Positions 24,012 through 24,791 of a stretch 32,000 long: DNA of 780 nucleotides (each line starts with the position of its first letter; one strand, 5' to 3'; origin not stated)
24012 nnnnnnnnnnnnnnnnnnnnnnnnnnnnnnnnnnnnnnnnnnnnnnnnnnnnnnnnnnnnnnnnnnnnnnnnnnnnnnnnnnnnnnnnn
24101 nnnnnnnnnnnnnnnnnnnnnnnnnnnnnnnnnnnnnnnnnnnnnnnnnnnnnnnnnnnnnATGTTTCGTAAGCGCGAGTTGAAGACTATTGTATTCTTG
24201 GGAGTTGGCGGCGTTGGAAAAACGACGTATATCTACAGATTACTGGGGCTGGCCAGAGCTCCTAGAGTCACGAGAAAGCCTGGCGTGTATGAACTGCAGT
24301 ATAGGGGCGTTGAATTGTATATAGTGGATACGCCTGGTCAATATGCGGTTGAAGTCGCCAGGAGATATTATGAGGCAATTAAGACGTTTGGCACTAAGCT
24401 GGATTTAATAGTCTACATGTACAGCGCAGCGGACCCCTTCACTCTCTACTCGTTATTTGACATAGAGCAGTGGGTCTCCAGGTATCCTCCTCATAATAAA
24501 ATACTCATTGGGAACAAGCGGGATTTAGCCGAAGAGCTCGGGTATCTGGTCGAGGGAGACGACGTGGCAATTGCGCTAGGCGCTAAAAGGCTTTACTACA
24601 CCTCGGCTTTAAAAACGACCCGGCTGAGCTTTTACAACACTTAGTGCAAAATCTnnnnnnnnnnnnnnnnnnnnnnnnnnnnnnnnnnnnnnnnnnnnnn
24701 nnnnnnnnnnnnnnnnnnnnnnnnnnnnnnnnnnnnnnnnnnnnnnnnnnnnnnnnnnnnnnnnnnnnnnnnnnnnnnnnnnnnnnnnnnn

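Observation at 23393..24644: Ras-superfamily small GTPase translationally overlapped with a wHTH-domain partner of unknown function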

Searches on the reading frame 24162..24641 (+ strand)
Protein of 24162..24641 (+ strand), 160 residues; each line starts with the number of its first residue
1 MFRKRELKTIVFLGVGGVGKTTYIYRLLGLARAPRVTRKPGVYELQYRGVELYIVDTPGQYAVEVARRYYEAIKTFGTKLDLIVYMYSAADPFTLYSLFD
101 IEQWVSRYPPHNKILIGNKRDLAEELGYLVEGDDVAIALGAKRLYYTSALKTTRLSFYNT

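Call 4: search_protein_families(library=pfam, proteins=[window:24162-24641:+], max_evalue=1)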
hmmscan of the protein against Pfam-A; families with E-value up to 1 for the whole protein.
window:24162-24641:+ (160 aa): 13 families
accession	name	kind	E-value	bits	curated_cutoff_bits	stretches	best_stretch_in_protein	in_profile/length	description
PF01926.29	MMR_HSR1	-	4.3e-08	33.7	21.9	1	10-91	2-87/113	50S ribosome-binding GTPase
PF10662.15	PduV-EutP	-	1.4e-07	31.8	21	1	8-152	2-131/143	Ethanolamine utilisation - propanediol utilisation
PF00071.28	Ras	-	6e-06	26.4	21.6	1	10-151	2-145/162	Ras family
PF00025.27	Arf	-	4.5e-05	23.4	22.3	1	4-75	12-84/174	ADP-ribosylation factor family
PF09439.16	SRPRB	-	0.00092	19.1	25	1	8-92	4-86/178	Signal recognition particle receptor beta subunit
PF02421.24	FeoB_N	-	0.0014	18.6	27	1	9-66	2-63/156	Ferrous iron transport protein B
PF08477.19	Roc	-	0.0042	17.7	27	1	10-121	2-119/119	Ras of Complex, Roc, domain of DAPkinase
PF03193.22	RsgA_GTPase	-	0.0082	16.4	30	1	8-30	107-129/174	RsgA GTPase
PF00350.29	Dynamin_N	-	0.0093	16.4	27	1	50-107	101-156/168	Dynamin family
PF15963.11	Myb_DNA-bind_7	-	0.054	13.7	31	1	66-102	16-52/88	Myb DNA-binding like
PF00448.28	SRP54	-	0.054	13.6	22.7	1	9-28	3-22/196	SRP54-type protein, GTPase domain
PF03029.23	ATP_bind_1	-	0.065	13.5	27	0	13-31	2-20/240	Conserved hypothetical ATP binding protein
PF04548.22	AIG1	-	0.098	12.4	27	1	9-67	2-66/212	AIG1 family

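Call 7: find_homologous_proteins(query=window:24162-24641:+)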
Query window:24162-24641:+ (160 aa): 138 proteins with E <= 0.001 among 228 candidates; the best 120 are listed.
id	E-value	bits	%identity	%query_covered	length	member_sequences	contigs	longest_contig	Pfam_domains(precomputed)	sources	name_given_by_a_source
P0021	1.2e-92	326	99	94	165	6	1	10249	PF01926.30,PF10662.16,PF00071.29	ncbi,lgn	ncbi:MAG: GTPase domain-containing protein [Pyrobaculum sp.]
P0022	1.6e-70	254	75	94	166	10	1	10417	PF01926.30,PF10662.16,PF00071.29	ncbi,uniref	ncbi:Rab family GTPase [Pyrobaculum sp.]|uniref:Rab family GTPase n=1 Tax=Pyrobaculum sp. TaxID=2004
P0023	3.1e-70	253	74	94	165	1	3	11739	PF01926.30,PF10662.16,PF00071.29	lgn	-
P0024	5.2e-70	252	73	94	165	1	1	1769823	PF01926.30,PF00071.29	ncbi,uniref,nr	ncbi:Rab family GTPase [Pyrobaculum neutrophilum]|uniref:G domain-containing protein n=1 Tax=Pyrobac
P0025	1.5e-68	248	73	94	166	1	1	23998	PF01926.30,PF10662.16,PF00071.29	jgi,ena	-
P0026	1.7e-68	247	72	94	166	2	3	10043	PF01926.30,PF10662.16,PF00071.29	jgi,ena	jgi:small GTP-binding protein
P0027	7.2e-68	245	72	94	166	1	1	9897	PF01926.30,PF10662.16,PF00071.29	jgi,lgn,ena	jgi:GTPase SAR1 family protein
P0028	1.5e-67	244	72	94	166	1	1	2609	PF01926.30,PF10662.16,PF00071.29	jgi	-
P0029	1.8e-67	244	72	94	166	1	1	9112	PF01926.30,PF10662.16,PF00071.29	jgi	jgi:small GTP-binding protein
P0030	2.9e-67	243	72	94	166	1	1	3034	PF01926.30,PF10662.16,PF00071.29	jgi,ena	-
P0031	3.3e-67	243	72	94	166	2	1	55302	PF01926.30,PF10662.16,PF00071.29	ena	-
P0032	5.4e-66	239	70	93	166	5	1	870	PF01926.30,PF10662.16,PF00071.29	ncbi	-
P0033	4.4e-65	236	70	93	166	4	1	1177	PF01926.30,PF10662.16,PF00071.29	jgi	jgi:ethanolamine utilization protein EutP (predicted NTPase)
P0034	6.6e-65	236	69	94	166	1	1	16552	PF01926.30,PF10662.16,PF00071.29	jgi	jgi:GTPase SAR1 family protein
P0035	9.6e-65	235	70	94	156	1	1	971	PF01926.30,PF00071.29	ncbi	-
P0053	9.4e-48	180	55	87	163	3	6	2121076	PF01926.30,PF00071.29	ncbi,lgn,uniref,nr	ncbi:MAG: GTPase domain-containing protein [Pyrobaculum arsenaticum]|uniref:Miro domain protein n=1 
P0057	1.1e-44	170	54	83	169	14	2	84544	PF01926.30,PF00071.29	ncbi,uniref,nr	ncbi:Rab family GTPase [Pyrobaculum aerophilum]|uniref:Miro domain-containing protein n=1 Tax=Pyroba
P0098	2.4e-35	140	46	83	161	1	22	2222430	PF01926.30,PF00025.28,PF00071.29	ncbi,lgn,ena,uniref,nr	ncbi:conserved within P. aerophilum [Pyrobaculum aerophilum str. IM2]|uniref:Conserved within P. aer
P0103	3.2e-35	139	49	91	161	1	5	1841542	PF00025.28,PF00071.29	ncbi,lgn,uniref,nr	ncbi:Rab family GTPase [Thermoproteus tenax]|uniref:Ras-like superfamily GTPase n=1 Tax=Thermoproteu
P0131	2.6e-24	104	38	90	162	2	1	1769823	PF01926.30,PF00025.28,PF00071.29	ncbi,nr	ncbi:Rab family GTPase [Pyrobaculum neutrophilum]|nr:GTPase domain-containing protein [Pyrobaculum n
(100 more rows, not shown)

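Call 8: search_protein_families(library=ncbifam, proteins=[window:24162-24641:+], max_evalue=1)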
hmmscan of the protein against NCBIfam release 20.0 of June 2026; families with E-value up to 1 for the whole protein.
window:24162-24641:+ (160 aa): 14 families
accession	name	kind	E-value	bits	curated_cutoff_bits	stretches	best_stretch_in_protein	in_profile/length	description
TIGR00231.1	small_GTP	domain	1.6e-10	41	42.5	1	8-94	4-98/164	GTP-binding protein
TIGR02528.1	EutP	subfamily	1.4e-07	31.8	138.35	1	8-125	1-103/142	EutP/PduV family microcompartment system protein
NF012011.0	PRK15467.1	equivalog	1.2e-05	25.1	258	1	7-92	1-77/159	ethanolamine utilization acetate kinase EutP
NF003255.0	PRK04213.1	equivalog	4.3e-05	22.9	164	1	4-75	6-78/204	GTP-binding protein EngB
TIGR03594.1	GTPase_EngA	equivalog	0.0048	16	306.7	1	9-152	2-146/432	ribosome biogenesis GTPase Der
TIGR03598.1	GTPase_YsxC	equivalog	0.0072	16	124.45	1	4-60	15-74/186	ribosome biogenesis GTP-binding protein YihA/YsxC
TIGR03596.1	GTPase_YlqF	equivalog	0.012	15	208.2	1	4-59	116-172/276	ribosome biogenesis GTPase YlqF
NF009891.0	PRK13351.1-1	equivalog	0.016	13.8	597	1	37-79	61-101/681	elongation factor G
NF007071.0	PRK09518.1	equivalog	0.02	13.4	953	1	4-59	268-328/706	bifunctional cytidylate kinase/GTPase Der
NF002828.0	PRK03003.1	equivalog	0.023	13.3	631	1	8-59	41-97/477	ribosome biogenesis GTPase Der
TIGR00064.1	ftsY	equivalog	0.048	12.9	260.7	1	4-27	76-99/279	signal recognition particle-docking protein FtsY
TIGR00437.1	feoB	equivalog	0.079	11.6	315.65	1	18-91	5-84/594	ferrous iron transport protein B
TIGR03499.1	FlhF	equivalog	0.14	12.1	174.15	1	5-27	196-218/286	flagellar biosynthesis GTPase FlhF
NF009381.0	PRK12740.1-5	subfamily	0.19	10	583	0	39-61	63-85/692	elongation factor G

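Call 17: find_encoding_contigs(protein=P0024, flank=6000, max_places=1)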
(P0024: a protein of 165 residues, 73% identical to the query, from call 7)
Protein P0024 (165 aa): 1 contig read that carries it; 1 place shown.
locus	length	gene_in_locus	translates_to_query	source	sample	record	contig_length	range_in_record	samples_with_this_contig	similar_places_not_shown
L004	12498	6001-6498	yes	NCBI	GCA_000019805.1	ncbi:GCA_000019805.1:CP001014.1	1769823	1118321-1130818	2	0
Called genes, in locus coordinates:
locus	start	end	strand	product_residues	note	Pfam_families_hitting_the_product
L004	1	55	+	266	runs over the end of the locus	PF00753:Lactamase_B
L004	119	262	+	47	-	-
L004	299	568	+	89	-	-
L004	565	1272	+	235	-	PF01902:Diphthami_syn_2_N, PF28410:Diphthami_syn_2_C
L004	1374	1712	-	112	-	-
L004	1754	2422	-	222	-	PF01656:CbiA (weak)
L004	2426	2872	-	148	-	-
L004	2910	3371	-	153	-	-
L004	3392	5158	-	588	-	-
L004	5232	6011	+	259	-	-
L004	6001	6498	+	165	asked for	PF00071:Ras (weak), PF01926:MMR_HSR1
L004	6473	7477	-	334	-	PF03061:4HBT, PF13279:4HBT_2 (faint)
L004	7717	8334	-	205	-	PF17144:Ribosomal_L5e, PF00861:Ribosomal_L18p (weak), PF17144:Ribosomal_L5e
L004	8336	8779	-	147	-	PF01280:Ribosomal_L19e, PF25476:Ribosomal_L19e_C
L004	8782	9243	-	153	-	PF01655:Ribosomal_L32e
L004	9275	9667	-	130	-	PF00410:Ribosomal_S8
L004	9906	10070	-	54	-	PF00253:Ribosomal_S14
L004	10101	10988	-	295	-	PF00497:SBP_bac_3, PF10613:Lig_chan-Glu_bd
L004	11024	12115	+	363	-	PF00890:FAD_binding_2 (weak), PF01266:DAO, PF07992:Pyr_redox_2 (faint), PF13450:NAD_binding_8 (weak)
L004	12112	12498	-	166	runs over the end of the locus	PF04250:DUF429 (faint)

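Call 18: find_encoding_contigs(protein=P0053, flank=6000, max_places=1)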
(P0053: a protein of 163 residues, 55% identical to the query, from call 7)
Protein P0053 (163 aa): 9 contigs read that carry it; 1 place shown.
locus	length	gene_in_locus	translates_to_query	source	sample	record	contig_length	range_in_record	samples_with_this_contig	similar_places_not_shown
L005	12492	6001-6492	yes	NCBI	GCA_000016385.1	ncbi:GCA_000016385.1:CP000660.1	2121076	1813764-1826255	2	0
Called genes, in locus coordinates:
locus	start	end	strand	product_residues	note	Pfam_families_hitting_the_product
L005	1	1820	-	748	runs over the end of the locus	-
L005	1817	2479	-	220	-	PF13412:HTH_24 (faint)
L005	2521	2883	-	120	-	-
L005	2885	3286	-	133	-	-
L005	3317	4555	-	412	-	-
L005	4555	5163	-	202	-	-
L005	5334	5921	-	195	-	-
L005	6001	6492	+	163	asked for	PF00071:Ras (faint), PF01926:MMR_HSR1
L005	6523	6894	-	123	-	PF05942:PaREP1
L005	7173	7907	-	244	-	-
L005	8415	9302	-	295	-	PF01487:DHquinase_I, PF01817:CM_2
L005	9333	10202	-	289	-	PF17338:GP88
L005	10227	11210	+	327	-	PF00155:Aminotran_1_2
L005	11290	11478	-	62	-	-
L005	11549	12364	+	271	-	PF00288:GHMP_kinases_N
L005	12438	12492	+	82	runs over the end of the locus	-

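Call 19: find_encoding_contigs(protein=P0057, flank=6000, max_places=1)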
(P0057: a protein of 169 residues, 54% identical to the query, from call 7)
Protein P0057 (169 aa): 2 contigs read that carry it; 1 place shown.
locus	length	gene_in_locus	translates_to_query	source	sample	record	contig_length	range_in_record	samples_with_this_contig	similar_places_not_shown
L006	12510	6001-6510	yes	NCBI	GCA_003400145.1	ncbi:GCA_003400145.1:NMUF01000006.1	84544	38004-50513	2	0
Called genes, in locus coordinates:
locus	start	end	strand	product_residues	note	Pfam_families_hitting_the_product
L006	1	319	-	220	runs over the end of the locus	PF13412:HTH_24 (weak)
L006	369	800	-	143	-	PF01934:HepT-like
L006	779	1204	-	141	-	PF01909:NTP_transf_2 (weak), PF18765:Polbeta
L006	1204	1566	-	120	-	-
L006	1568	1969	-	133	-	-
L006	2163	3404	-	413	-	PF13641:Glyco_tranf_2_3, PF00535:Glycos_transf_2, PF13506:Glyco_transf_21, PF13632:Glyco_trans_2_3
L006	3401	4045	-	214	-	-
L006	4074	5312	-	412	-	-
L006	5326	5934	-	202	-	-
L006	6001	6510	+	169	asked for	PF00071:Ras (faint), PF01926:MMR_HSR1 (weak)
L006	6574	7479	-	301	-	PF01487:DHquinase_I, PF01817:CM_2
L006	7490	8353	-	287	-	PF17338:GP88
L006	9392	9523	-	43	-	-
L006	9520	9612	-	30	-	PF05942:PaREP1 (weak)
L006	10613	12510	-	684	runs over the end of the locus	PF13802:Gal_mutarotas_2, PF01055:Glyco_hydro_31_2nd, PF21365:Glyco_hydro_31_3rd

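Call 25: find_encoding_contigs(protein=P0098, flank=6000, max_places=1)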
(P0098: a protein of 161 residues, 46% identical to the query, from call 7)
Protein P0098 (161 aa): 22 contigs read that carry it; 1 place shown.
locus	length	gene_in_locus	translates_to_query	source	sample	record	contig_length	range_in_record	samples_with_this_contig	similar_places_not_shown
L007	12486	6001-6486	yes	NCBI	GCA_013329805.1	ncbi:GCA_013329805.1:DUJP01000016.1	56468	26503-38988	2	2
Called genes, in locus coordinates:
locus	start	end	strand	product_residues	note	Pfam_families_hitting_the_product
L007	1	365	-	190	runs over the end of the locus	PF01855:POR_N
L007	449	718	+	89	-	PF13453:Zn_ribbon_TFIIB (faint)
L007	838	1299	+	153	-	PF02577:BFN_dom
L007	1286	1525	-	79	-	-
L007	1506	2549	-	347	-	-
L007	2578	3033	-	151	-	PF08069:Ribosomal_S13_N, PF00312:Ribosomal_S15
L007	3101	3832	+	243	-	PF02353:CMAS, PF08123:DOT1 (weak), PF13649:Methyltransf_25 (weak)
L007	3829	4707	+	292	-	PF01916:DS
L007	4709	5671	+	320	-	PF00953:Glycos_transf_4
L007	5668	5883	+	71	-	-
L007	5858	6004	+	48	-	-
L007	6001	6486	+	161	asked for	PF00025:Arf (weak), PF00071:Ras, PF01926:MMR_HSR1 (weak)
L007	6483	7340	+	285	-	-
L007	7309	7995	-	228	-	PF00702:Hydrolase (faint), PF08282:Hydrolase_3, PF05116:S6PP (weak)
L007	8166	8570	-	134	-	-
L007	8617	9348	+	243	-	-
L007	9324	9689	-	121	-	PF01986:DUF123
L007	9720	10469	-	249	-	PF02146:SIR2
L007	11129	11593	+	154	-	-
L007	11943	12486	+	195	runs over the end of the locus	-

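Call 26: find_encoding_contigs(protein=P0103, flank=6000, max_places=1)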
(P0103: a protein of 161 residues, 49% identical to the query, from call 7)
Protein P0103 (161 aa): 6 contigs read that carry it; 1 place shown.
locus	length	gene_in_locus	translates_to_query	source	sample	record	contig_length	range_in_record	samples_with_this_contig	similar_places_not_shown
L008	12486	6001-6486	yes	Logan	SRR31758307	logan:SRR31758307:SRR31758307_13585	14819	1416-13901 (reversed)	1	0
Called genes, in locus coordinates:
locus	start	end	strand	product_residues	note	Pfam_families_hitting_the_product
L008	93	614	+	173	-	PF22891:KH_PNO1_2nd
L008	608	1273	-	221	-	PF01015:Ribosomal_S3Ae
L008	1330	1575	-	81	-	-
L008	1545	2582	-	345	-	-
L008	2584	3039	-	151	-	PF08069:Ribosomal_S13_N, PF00312:Ribosomal_S15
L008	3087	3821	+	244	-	PF02353:CMAS (weak), PF08123:DOT1 (faint), PF16221:HTH_47 (faint)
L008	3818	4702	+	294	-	PF01916:DS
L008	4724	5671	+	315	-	PF00953:Glycos_transf_4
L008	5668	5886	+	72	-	-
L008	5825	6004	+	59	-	-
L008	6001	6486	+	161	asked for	PF00025:Arf (weak), PF00071:Ras (weak)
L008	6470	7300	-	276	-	-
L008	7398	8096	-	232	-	PF00702:Hydrolase (faint), PF05116:S6PP, PF08282:Hydrolase_3, PF12710:HAD (faint), PF08282:Hydrolase_3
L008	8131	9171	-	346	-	PF01012:ETF, PF00766:ETF_alpha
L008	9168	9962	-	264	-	PF01012:ETF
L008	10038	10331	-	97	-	PF05187:Fer4_ETF_QO (weak), PF12797:Fer4_2 (faint), PF13247:Fer4_11 (weak), PF25160:LdpA_Fe-S-bd (weak)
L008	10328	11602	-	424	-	PF00890:FAD_binding_2, PF01266:DAO, PF01494:FAD_binding_3, PF01946:Thi4, PF03486:HI0933_like (weak), PF07992:Pyr_redox_2, PF12831:FAD_oxidored, PF13450:NAD_binding_8, +3 more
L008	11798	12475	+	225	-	PF02597:ThiS, PF02391:MoaE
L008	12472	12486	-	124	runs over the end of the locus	-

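Call 29: search_solved_structures(query=window:24162-24641:+, max_evalue=0.001)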
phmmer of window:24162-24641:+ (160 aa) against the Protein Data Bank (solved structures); distinct sequences matched with E-value up to 0.001: 4.
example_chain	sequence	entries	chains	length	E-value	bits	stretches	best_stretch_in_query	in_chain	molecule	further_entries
2wjj_A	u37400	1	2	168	7.6e-05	25.9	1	10-150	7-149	FERROUS IRON TRANSPORT PROTEIN B HOMOLOG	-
2wji_A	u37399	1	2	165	7.6e-05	25.9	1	10-150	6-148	FERROUS IRON TRANSPORT PROTEIN B HOMOLOG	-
2wjh_A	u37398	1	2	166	7.8e-05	25.9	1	10-150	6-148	FERROUS IRON TRANSPORT PROTEIN B HOMOLOG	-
2wjg_A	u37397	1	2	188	9.7e-05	25.6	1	10-150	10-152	FERROUS IRON TRANSPORT PROTEIN B HOMOLOG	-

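Call 43: find_encoding_contigs(protein=P0131, flank=6000, max_places=1)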
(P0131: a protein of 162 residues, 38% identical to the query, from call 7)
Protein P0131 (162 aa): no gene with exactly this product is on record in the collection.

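Call 47: search_protein_families(library=padloc, proteins=[window:24162-24641:+], max_evalue=0.01)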
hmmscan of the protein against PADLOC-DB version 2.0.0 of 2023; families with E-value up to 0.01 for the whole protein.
window:24162-24641:+ (160 aa): 1 family
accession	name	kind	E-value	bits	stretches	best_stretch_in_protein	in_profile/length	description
PDLC03839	LeoA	-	0.0091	13.1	0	9-93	59-145/559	-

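Call 48: search_protein_families(library=phrogs, proteins=[window:24162-24641:+], max_evalue=0.01)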
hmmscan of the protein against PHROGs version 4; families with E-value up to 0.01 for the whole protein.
window:24162-24641:+ (160 aa): 0 families

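Call 52: find_related_loci(query=A3, collection=metagenome_contigs, flank=5000)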
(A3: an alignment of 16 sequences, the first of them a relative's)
Query A3 (165 aa) in metagenome_contigs; peptide patterns used: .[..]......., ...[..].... (x = any residue, [..] = any of these).
599 stretches matched a pattern (row limit reached: there are more); 78 encode a relative of the query (tblastn E <= 1e-3); 78 distinct loci.
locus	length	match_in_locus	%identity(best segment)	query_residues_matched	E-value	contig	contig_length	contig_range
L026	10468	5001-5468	68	3-158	2e-71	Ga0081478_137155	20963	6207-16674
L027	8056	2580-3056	71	1-158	1e-65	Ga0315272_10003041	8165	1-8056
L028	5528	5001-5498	67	1-165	1e-65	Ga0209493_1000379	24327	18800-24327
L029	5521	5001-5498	67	1-165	1e-65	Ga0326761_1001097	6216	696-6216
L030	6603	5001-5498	66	1-165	5e-64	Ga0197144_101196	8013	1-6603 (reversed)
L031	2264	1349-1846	66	1-165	1e-64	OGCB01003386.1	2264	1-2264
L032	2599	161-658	65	1-165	1e-62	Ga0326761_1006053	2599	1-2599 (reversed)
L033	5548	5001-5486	62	4-165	3e-54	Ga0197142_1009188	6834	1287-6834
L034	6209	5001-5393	69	2-132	1e-53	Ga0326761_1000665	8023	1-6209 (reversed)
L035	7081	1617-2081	56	9-165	4e-52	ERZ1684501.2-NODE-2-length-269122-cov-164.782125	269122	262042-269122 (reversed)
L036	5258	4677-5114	55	20-165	1e-48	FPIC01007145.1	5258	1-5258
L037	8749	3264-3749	47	2-165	9e-42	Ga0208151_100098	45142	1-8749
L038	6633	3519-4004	47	2-165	2e-41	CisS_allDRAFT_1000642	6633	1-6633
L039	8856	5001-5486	47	2-165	2e-41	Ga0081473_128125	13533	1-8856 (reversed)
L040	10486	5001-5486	47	2-165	9e-42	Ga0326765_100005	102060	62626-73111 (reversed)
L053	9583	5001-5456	38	4-159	1e-29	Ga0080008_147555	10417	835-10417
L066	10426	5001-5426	41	18-159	8e-26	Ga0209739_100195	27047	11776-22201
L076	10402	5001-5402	39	20-157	3e-23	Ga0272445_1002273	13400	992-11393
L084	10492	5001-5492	38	1-162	9e-22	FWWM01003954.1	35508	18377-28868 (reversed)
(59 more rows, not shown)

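Call 64: search_protein_families(library=pfam, proteins=[L053:2781-3695:-, L053:3716-4348:-, L076:4296-4898:-, L084:4538-5026:+, L007:6483-7337:+, L008:6473-7300:-, L066:5435-7369:-, L005:4555-5163:-, L005:3317-4555:-], max_evalue=0.1)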
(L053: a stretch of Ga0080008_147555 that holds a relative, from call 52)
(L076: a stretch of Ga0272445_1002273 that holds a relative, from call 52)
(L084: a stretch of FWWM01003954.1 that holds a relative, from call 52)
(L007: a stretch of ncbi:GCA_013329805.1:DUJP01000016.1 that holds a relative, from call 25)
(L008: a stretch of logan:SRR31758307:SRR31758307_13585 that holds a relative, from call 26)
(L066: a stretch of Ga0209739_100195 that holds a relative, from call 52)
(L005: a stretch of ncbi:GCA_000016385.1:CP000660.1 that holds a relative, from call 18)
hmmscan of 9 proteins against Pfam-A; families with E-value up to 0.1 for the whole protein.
L053:2781-3695:- (304 aa): 3 families
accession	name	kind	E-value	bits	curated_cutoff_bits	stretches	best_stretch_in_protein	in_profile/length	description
PF08242.18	Methyltransf_12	-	0.00043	21.4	30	1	159-245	1-93/98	Methyltransferase domain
PF13489.12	Methyltransf_23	-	0.0016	18.6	27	1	152-250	20-117/164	Methyltransferase domain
PF08241.18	Methyltransf_11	-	0.0067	17.5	21.2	1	159-242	1-85/95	Methyltransferase domain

L053:3716-4348:- (210 aa): 19 families
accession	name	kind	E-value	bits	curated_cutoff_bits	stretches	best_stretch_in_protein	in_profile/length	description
PF01926.29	MMR_HSR1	-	5.6e-05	23.7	21.9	1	81-131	1-55/113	50S ribosome-binding GTPase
PF13401.12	AAA_22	-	5.9e-05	23.8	27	1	82-143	8-55/130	AAA domain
PF13191.12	AAA_16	-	0.0001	23.3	32.6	1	82-129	27-64/167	AAA ATPase domain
PF01078.27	Mg_chelatase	-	0.00023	21.1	20.3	1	78-119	21-62/207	Magnesium chelatase, subunit ChlI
PF13671.12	AAA_33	-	0.0003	21.5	27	1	83-101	3-21/143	AAA domain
PF13521.12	AAA_28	-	0.00078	20.1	27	1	81-126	1-43/164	AAA domain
PF00005.33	ABC_tran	-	0.0019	19.2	25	1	81-105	13-37/137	ABC transporter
PF13238.12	AAA_18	-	0.0082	17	29.4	1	82-102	1-21/128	AAA domain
PF07728.20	AAA_5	-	0.011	16.2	22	1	82-102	2-22/139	AAA domain (dynein-related subfamily)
PF13555.12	AAA_29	-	0.015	15.5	27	1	81-96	24-39/61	P-loop containing region of AAA domain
PF05729.18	NACHT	-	0.017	15.4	26.7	1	82-101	3-22/167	NACHT domain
PF01443.25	Viral_helicase1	-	0.02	15.1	21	1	84-102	3-21/228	Viral superfamily 1 RNA helicase core domain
PF19608.4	DUF6113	-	0.028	14.6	27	1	49-87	11-50/129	Family of unknown function (DUF6113)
PF03029.23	ATP_bind_1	-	0.036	14.3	27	1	84-102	1-19/240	Conserved hypothetical ATP binding protein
PF02492.25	cobW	-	0.045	13.8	20.7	1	82-101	3-22/180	CobW/HypB/UreG, nucleotide-binding domain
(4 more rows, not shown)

L076:4296-4898:- (200 aa): 0 families

L084:4538-5026:+ (162 aa): 0 families

L007:6483-7337:+ (285 aa): 0 families

L008:6473-7300:- (276 aa): 0 families

L066:5435-7369:- (644 aa): 16 families
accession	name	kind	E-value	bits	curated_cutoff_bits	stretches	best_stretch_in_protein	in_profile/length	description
PF13191.12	AAA_16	-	7.1e-05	23.8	32.6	1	45-151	21-138/167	AAA ATPase domain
PF13401.12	AAA_22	-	0.0002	22.1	27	1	47-102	6-59/130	AAA domain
PF20720.3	nSTAND3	-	0.00038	20.6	27.2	1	38-132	9-100/155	Novel STAND NTPase 3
PF00005.33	ABC_tran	-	0.0065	17.5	25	1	41-70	6-35/137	ABC transporter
PF25199.1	nSTAND_NTPase5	-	0.0067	16.7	34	1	33-73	26-69/145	Novel STAND NTPase 5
PF07728.20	AAA_5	-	0.0068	16.8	22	1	49-75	2-29/139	AAA domain (dynein-related subfamily)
PF21810.3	DUF6880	-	0.019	14.4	27.3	1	586-642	257-312/472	Family of unknown function (DUF6880)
PF12775.13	AAA_7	-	0.021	14.8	25.8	1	42-82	29-69/181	P-loop containing dynein motor region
PF02367.23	TsaE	-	0.023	15.1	26.6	1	33-71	8-46/128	Threonylcarbamoyl adenosine biosynthesis protein TsaE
PF13671.12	AAA_33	-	0.026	15.3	27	1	49-70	2-23/143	AAA domain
PF23300.3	HEAT_Nup120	-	0.031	14.5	29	0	522-563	110-152/170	Nucleoporin Nup120, HEAT repeats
PF13238.12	AAA_18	-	0.032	15.1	29.4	1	49-74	1-25/128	AAA domain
PF13481.12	AAA_25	-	0.037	14.1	27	0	39-71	26-58/195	AAA domain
PF00158.32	Sigma54_activat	-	0.038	14.1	20.2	1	33-85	9-61/168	Sigma-54 interaction domain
PF13521.12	AAA_28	-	0.079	13.6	27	0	49-74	2-31/164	AAA domain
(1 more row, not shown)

L005:4555-5163:- (202 aa): 0 families

L005:3317-4555:- (412 aa): 0 families

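Call 70: find_encoding_contigs(protein=P0021, flank=3000, max_places=3)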
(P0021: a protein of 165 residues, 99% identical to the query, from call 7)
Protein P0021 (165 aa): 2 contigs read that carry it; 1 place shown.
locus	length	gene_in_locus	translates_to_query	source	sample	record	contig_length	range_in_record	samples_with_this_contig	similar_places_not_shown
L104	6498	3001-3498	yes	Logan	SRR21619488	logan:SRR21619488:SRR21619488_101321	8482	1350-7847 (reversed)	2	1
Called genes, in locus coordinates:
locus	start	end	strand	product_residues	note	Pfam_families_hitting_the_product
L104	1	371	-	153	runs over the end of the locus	-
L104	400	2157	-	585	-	PF20720:nSTAND3 (weak)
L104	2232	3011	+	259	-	-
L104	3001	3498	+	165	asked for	PF00071:Ras (faint), PF01926:MMR_HSR1 (weak), PF10662:PduV-EutP (weak)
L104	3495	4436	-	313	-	PF03061:4HBT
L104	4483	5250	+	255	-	PF02006:PPS_PS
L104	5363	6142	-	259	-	-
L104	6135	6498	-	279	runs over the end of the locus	PF02558:ApbA, PF08546:ApbA_C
